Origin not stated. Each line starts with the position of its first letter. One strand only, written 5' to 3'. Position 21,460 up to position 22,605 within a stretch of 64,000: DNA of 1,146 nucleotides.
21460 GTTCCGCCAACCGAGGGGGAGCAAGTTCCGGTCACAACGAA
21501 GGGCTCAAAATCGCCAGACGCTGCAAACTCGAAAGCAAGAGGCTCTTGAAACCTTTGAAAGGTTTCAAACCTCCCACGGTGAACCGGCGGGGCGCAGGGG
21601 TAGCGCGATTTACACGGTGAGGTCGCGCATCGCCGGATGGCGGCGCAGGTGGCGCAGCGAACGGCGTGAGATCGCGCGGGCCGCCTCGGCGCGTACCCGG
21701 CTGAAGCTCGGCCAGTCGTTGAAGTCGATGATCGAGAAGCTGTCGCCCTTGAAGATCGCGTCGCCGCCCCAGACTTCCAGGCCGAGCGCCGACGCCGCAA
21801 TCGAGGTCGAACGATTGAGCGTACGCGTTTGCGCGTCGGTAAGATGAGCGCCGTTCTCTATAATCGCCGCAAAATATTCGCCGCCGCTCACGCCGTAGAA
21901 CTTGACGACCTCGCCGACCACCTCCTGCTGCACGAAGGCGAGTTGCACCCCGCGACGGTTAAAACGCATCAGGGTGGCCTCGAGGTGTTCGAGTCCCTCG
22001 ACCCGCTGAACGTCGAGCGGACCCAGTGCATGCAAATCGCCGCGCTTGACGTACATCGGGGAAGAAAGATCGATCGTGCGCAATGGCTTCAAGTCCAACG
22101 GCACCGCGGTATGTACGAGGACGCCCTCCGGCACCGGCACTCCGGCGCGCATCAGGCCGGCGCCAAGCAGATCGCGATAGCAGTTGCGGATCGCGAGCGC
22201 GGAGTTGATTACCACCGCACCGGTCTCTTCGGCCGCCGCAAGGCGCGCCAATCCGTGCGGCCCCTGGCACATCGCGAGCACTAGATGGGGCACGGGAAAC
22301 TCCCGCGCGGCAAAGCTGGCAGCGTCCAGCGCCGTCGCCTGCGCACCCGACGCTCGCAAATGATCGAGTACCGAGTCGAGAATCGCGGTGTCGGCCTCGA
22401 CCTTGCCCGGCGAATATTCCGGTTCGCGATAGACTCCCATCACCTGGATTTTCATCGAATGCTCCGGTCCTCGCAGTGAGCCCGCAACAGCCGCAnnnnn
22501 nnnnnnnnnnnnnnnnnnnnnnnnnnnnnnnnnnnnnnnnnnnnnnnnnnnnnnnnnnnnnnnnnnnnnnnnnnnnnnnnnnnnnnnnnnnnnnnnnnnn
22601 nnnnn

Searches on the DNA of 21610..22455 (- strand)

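Call 26: search_rna_families(sources=[L133, L147, L100, L171, L120, L104, L105, L142, L193, L189, L021, L026, L033], threshold=gathering)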
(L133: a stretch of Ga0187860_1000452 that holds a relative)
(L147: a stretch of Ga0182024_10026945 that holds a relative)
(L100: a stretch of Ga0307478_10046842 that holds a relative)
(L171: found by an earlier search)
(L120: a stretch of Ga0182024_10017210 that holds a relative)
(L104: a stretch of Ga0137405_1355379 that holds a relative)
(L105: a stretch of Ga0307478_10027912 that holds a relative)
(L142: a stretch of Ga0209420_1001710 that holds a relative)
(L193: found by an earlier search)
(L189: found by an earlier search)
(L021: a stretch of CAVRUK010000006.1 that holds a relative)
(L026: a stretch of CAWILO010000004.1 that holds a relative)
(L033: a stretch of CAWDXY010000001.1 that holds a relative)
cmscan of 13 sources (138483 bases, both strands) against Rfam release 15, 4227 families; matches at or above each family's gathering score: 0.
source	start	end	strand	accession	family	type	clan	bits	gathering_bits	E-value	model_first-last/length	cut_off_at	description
